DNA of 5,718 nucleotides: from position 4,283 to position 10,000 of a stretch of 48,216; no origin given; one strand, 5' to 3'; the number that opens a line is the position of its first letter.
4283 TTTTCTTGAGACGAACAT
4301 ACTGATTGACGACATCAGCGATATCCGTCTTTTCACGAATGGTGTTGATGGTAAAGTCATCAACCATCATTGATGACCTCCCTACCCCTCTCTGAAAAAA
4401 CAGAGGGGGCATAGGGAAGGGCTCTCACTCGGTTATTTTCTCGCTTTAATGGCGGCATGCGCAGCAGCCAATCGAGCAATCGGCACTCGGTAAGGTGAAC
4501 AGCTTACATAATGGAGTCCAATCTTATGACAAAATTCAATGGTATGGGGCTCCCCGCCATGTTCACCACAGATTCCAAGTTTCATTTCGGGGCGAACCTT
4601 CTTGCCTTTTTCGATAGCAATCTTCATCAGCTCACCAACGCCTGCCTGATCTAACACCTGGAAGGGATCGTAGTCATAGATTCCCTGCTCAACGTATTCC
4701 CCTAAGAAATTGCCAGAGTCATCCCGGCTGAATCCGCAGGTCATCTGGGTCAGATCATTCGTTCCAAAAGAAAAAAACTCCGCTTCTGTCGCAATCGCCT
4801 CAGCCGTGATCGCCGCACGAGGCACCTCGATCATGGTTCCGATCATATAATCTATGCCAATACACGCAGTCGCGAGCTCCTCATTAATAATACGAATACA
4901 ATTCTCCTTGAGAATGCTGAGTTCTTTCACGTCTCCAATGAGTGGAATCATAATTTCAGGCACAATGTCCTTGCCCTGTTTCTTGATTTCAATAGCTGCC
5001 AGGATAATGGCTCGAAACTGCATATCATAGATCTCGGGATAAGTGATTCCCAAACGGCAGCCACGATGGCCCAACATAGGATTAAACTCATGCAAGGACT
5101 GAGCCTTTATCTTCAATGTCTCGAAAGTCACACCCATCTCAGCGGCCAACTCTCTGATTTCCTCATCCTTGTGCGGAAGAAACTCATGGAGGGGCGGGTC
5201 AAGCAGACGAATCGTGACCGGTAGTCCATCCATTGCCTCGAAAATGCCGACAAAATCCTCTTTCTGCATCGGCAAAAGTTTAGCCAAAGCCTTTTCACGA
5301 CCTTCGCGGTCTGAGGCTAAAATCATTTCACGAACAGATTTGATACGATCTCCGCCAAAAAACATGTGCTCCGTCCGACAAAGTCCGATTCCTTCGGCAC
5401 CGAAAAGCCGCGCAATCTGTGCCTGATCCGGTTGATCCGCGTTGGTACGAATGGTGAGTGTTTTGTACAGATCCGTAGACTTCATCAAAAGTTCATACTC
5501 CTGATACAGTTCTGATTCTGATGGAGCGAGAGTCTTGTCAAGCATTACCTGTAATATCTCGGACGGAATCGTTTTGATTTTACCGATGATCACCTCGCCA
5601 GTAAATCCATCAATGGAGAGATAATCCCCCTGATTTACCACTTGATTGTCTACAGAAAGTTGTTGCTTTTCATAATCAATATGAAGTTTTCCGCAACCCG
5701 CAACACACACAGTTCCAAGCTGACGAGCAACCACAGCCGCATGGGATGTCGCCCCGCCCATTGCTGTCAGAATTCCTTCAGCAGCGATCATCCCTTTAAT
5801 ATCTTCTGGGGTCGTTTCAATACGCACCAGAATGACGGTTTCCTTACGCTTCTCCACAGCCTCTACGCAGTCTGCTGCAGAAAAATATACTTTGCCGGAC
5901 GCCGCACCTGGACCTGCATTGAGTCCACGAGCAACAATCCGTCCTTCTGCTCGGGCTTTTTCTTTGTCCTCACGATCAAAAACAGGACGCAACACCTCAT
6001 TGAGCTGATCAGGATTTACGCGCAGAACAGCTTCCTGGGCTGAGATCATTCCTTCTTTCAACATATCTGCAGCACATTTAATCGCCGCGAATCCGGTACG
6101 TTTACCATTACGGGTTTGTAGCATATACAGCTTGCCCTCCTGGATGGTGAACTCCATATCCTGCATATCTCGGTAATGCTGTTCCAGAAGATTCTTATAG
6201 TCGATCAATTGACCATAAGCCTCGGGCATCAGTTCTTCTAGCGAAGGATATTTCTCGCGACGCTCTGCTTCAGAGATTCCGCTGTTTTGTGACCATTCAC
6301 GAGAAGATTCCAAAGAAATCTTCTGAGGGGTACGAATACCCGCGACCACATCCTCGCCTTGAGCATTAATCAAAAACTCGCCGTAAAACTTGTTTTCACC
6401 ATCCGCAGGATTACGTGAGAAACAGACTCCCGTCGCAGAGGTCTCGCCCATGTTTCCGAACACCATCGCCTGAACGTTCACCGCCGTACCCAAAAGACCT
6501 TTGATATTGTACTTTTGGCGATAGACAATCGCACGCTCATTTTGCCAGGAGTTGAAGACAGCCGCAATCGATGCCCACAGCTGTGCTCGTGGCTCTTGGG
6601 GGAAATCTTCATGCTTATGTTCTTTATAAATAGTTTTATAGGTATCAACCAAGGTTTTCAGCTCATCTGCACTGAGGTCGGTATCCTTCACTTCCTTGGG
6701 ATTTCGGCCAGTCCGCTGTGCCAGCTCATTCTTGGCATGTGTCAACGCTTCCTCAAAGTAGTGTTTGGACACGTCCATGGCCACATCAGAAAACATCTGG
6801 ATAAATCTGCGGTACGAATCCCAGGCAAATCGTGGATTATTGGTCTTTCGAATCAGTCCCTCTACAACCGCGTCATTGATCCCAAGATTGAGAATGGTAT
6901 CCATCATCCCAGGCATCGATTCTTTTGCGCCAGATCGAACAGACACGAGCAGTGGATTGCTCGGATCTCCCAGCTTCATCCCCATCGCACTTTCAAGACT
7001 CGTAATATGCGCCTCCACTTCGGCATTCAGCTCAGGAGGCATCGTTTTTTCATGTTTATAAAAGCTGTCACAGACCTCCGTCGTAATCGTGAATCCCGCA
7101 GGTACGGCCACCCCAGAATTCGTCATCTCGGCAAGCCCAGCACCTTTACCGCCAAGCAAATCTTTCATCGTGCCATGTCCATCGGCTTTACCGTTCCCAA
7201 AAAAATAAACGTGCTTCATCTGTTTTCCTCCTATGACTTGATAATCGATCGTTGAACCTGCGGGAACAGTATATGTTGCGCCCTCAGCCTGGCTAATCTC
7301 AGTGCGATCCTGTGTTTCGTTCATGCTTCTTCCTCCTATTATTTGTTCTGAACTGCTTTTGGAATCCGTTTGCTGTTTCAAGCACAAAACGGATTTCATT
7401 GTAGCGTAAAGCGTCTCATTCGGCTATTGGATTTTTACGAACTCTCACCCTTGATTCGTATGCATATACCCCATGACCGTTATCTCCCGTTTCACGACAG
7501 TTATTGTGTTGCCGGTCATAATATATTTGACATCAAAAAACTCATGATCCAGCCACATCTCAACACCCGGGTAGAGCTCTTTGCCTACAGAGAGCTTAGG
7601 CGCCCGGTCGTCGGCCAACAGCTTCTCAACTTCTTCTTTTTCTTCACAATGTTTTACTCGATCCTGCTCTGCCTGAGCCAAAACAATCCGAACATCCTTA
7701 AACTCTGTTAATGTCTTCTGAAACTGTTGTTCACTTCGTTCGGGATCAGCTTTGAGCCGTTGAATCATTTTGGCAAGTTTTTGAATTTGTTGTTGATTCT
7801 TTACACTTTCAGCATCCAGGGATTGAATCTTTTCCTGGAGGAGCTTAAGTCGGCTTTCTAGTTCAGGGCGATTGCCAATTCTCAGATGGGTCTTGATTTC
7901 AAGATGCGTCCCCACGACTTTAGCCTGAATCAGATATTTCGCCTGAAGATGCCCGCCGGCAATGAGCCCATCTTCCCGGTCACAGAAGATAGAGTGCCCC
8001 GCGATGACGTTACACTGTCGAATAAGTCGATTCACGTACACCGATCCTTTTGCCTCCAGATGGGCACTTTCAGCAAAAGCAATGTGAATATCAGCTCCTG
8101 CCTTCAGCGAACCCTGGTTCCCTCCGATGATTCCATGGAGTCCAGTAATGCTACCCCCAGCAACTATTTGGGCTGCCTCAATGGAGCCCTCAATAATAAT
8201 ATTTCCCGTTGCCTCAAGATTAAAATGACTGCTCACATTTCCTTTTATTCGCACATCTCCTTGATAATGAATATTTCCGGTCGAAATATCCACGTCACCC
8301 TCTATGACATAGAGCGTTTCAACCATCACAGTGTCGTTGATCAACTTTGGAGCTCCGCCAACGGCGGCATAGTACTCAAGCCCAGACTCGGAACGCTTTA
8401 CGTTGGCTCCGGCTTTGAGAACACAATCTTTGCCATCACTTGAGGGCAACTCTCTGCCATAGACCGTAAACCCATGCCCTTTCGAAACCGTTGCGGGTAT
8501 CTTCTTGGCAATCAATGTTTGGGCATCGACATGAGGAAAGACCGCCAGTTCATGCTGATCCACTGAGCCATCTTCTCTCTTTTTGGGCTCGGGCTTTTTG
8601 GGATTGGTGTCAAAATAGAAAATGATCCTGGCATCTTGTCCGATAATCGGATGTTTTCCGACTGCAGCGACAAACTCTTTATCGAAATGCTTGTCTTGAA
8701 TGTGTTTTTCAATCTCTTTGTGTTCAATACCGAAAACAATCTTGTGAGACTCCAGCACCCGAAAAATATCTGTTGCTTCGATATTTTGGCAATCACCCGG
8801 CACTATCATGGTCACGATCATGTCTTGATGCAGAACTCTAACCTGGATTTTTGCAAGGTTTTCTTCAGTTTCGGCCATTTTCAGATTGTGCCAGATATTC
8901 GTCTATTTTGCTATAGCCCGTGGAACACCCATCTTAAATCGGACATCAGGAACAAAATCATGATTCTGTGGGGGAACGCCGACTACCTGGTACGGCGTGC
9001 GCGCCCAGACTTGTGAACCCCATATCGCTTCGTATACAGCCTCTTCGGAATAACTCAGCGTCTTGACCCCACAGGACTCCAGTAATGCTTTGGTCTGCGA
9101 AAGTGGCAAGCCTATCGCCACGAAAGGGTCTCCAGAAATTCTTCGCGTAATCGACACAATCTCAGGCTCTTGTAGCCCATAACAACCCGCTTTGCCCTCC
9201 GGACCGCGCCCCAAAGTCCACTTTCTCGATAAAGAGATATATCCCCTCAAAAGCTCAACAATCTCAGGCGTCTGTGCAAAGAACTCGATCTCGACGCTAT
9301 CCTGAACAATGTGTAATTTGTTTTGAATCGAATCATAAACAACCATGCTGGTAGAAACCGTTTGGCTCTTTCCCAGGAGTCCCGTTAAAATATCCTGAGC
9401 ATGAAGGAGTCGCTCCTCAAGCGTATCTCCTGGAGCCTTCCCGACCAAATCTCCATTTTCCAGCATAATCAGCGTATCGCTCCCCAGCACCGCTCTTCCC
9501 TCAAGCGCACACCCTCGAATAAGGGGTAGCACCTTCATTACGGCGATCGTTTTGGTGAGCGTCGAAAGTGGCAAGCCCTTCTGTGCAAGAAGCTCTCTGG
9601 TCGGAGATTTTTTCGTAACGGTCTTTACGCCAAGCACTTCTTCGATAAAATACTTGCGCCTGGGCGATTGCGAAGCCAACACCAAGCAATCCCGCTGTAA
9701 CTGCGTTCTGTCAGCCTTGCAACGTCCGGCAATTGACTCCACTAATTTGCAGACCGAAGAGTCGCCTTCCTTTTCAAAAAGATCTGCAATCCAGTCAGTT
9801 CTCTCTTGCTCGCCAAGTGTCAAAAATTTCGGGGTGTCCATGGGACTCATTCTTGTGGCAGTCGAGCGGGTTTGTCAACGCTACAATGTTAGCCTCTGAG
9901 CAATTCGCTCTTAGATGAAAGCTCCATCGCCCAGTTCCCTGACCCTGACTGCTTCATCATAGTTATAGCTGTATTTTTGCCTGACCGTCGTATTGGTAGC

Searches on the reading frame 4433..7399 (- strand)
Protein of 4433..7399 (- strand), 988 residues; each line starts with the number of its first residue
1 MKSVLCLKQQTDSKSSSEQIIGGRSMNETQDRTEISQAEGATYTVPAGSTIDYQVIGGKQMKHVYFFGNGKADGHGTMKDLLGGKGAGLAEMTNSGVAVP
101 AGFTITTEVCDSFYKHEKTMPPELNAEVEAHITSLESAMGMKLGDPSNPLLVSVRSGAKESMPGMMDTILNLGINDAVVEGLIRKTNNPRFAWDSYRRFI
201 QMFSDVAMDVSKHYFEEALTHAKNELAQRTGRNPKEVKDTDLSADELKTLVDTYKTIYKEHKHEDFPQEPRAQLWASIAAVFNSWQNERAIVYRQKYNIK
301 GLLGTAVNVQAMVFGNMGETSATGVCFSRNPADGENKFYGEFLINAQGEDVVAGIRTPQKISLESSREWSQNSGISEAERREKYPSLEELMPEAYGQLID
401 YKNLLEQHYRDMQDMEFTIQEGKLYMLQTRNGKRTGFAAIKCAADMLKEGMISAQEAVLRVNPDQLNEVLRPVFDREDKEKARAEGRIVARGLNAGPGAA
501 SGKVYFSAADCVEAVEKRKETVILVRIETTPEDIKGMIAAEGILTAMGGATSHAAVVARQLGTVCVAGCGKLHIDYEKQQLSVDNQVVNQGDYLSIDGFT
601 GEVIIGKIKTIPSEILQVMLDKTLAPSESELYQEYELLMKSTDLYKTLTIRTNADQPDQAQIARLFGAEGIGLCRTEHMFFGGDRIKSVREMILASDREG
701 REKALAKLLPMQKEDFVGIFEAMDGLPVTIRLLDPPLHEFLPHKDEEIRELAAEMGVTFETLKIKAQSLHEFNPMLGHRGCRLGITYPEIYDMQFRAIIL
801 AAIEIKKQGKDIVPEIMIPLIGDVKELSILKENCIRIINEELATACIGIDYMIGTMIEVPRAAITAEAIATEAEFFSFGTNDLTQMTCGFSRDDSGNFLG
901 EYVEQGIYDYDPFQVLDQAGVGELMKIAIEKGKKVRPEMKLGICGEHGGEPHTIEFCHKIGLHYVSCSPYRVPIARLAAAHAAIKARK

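Call 4: search_protein_families(library=pfam, proteins=[window:4433-7399:-], max_evalue=0.1)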
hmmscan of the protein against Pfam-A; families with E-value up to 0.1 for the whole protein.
window:4433-7399:- (988 aa): 3 families
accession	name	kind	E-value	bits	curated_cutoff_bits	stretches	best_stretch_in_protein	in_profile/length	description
PF02896.24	PEP-utilizers_C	-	4.8e-79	266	22.8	1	638-982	10-291/293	PEP-utilising enzyme, PEP-binding domain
PF01326.24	PPDK_N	-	3.8e-63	214.2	27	1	80-449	2-326/328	Pyruvate phosphate dikinase, AMP/ATP-binding domain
PF00391.29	PEP-utilizers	-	2.6e-20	72.2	23.1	1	520-601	3-72/72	PEP-utilising enzyme, mobile domain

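Call 15: find_related_loci(query=window:4433-7399:-, collection=genome_contigs, flank=10000)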
Query window:4433-7399:- (988 aa) in genome_contigs; peptide patterns used: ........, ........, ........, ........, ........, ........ (x = any residue, [..] = any of these).
600 stretches matched a pattern (row limit reached: there are more); 600 encode a relative of the query (tblastn E <= 1e-3); the best 80 are kept; 80 distinct loci.
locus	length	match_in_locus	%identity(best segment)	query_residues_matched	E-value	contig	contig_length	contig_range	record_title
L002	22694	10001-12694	59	59-972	0e+0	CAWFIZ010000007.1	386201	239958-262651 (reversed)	MAG: uncultured delta proteobacterium isolate MFD04716.bin.1.277 genome assembly, contig: contig_42937, whole genome sho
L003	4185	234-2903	59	62-981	0e+0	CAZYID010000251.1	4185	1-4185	MAG TPA_asm: uncultured Spirochaetales bacterium isolate binchicken_co129_611 genome assembly, contig: NODE_79556_length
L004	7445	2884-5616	55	62-985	0e+0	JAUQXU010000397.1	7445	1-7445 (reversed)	MAG: Candidatus Brocadia sp. isolate BIN37 contig_259027, whole genome shotgun sequence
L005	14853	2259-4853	58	62-987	0e+0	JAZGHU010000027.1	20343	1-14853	MAG: Candidatus Woesearchaeota archaeon isolate SCS6bin.8 SCS6bin.8_27, whole genome shotgun sequence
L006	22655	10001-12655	57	57-984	0e+0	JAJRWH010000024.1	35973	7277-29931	MAG: Deltaproteobacteria bacterium isolate Dive96_bin2.167 k141_920877, whole genome shotgun sequence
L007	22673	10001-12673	57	62-974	0e+0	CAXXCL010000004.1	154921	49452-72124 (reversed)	MAG: Paludibacteraceae bacterium isolate bebf1d95-9ead-49bf-86cf-2bec5758ce3c genome assembly, contig: contig_4, whole g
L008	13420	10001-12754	56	53-988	0e+0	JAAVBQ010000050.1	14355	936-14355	MAG: bacterium isolate Mgla_MAG_45-bin_8 c_000000108868, whole genome shotgun sequence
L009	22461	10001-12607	58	62-974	0e+0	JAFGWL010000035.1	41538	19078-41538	MAG: Candidatus Mcinerneyibacteriota bacterium isolate ZodW_Metabat.255 k87_5638747, whole genome shotgun sequence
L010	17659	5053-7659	57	62-985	0e+0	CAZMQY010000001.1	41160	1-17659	MAG TPA_asm: uncultured Clostridium sp. isolate binchicken_co158_27 genome assembly, contig: NODE_827_length_41160_cov_4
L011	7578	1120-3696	58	62-985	0e+0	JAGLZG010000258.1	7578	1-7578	MAG: Nanoarchaeota archaeon isolate RS_13_58 ZL320.bin.58.fa_258, whole genome shotgun sequence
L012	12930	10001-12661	58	62-976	0e+0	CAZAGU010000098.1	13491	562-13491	MAG TPA_asm: uncultured bacterium isolate SRP191223_co2_100 genome assembly, contig: NODE_3301_length_13491_cov_6.683909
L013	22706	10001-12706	56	62-985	0e+0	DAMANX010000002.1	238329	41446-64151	MAG TPA_asm: Tannerellaceae bacterium isolate CTOTU48332 NODE_15_length_238329_cov_9.177539, whole genome shotgun sequen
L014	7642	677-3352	56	61-974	0e+0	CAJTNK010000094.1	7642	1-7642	MAG TPA_asm: uncultured Rikenella sp. isolate MGBC105264 genome assembly, contig: MGBC105264.94, whole genome shotgun se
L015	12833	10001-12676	57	61-974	0e+0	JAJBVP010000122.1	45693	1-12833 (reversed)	MAG: Bacteroidales bacterium isolate U_127163 U_127163=NODE_43_length_45693_cov_27.455673, whole genome shotgun sequence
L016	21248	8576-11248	56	62-974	0e+0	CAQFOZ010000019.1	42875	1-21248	MAG TPA_asm: uncultured Muribaculaceae bacterium isolate MGBC122141 genome assembly, contig: MGBC122141.19, whole genome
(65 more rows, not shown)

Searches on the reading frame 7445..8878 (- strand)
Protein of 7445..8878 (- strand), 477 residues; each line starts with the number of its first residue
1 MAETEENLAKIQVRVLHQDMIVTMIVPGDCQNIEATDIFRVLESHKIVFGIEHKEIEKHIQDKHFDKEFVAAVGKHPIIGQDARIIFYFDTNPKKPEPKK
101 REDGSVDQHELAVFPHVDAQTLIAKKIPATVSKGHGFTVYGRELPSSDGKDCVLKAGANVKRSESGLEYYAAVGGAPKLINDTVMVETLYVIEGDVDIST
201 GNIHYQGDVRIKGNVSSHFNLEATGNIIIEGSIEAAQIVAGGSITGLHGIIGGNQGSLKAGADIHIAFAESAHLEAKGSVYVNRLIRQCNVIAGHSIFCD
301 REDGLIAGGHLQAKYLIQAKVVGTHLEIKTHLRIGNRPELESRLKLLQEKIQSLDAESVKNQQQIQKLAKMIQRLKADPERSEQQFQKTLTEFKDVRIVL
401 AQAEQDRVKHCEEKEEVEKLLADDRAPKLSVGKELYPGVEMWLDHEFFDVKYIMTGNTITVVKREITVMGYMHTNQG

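Call 4: search_protein_families(library=pfam, proteins=[window:7445-8878:-], max_evalue=0.1)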
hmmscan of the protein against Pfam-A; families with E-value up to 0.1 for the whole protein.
window:7445-8878:- (477 aa): 7 families
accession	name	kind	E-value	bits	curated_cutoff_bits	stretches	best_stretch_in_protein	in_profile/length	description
PF03961.19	FapA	-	2.1e-59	201.8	31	1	189-460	2-266/272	Flagellar Assembly Protein A beta solenoid domain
PF20250.3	FapA_N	-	4.7e-33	114.5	27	1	11-181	1-177/178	Flagellar Assembly Protein A N-terminal region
PF04102.17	SlyX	-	0.0029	18.7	30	1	339-385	7-53/67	SlyX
PF14362.11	DUF4407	-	0.019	14.7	31.3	1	333-395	179-241/297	Domain of unknown function (DUF4407)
PF05266.19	DUF724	-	0.031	14.6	38.4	1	337-396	125-184/188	Protein of unknown function (DUF724)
PF04519.19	Bactofilin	-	0.042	14.5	27.9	0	191-246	8-60/98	Polymer-forming cytoskeletal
PF22491.1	DUF6988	-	0.099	12.9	27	0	352-397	54-96/167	Family of unknown function (DUF6988)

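Call 69: find_encoding_contigs(protein=window:7445-8878:-, flank=10000)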
Protein window:7445-8878:- (477 aa): 2 contigs read that carry it; 2 places shown.
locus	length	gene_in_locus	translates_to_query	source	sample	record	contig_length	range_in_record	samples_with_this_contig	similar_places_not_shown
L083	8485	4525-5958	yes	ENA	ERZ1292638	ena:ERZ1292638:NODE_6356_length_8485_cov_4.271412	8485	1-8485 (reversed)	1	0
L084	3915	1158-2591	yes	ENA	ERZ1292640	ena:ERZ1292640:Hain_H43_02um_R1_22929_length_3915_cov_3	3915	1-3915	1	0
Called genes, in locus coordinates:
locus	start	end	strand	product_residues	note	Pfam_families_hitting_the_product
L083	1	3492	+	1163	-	?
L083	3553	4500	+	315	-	PF02545:Maf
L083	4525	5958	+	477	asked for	PF20250:FapA_N, PF03961:FapA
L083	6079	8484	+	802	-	?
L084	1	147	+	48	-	?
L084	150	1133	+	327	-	PF02545:Maf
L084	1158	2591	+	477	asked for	PF20250:FapA_N, PF03961:FapA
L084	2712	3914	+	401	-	?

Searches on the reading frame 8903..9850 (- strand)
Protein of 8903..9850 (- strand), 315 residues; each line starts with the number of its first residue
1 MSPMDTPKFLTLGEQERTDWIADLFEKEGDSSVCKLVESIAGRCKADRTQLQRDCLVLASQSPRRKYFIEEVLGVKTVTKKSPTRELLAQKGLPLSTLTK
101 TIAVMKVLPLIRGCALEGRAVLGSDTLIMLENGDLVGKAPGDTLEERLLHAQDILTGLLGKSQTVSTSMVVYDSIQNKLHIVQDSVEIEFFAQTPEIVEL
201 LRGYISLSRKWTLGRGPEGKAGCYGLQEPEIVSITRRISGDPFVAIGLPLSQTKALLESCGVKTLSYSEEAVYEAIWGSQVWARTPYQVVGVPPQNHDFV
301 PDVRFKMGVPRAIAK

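Call 4: search_protein_families(library=pfam, proteins=[window:8903-9850:-], max_evalue=0.1)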
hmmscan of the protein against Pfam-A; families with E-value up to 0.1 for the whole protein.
window:8903-9850:- (315 aa): 1 family
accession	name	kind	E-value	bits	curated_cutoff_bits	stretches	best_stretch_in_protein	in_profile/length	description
PF02545.19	Maf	-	6.7e-20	72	27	1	56-259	2-186/187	Maf-like protein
